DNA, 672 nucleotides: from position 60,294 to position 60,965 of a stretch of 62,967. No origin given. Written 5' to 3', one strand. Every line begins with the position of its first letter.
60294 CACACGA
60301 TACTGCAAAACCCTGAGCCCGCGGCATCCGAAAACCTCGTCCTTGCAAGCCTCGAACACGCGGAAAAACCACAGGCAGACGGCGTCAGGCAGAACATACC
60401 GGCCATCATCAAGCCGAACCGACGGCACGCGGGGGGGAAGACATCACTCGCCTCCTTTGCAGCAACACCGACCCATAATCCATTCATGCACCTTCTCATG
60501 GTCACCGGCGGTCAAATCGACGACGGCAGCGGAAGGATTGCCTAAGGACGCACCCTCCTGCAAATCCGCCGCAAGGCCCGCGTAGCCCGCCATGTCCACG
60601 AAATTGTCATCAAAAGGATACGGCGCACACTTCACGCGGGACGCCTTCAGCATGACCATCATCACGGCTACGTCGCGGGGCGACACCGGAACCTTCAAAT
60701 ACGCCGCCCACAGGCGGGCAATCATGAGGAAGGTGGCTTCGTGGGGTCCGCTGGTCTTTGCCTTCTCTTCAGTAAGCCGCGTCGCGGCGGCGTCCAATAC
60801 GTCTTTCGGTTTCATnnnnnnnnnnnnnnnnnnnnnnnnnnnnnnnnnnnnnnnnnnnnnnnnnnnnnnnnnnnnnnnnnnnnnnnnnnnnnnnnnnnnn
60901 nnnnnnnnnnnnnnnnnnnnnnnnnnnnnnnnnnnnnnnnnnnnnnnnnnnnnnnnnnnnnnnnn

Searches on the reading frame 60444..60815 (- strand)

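Call 54: search_protein_families(library=pfam, proteins=[window:60444-60815:-], max_evalue=1)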
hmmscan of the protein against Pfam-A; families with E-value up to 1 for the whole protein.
window:60444-60815:- (123 aa): 2 families
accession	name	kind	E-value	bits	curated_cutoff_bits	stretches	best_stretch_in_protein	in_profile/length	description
PF19905.4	DUF6378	-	6.4e-22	78.1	27.1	1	6-85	2-80/81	Domain of unknown function (DUF6378)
PF08533.16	Glyco_hydro_42C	-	0.18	12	21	1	15-51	21-55/58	Beta-galactosidase C-terminal domain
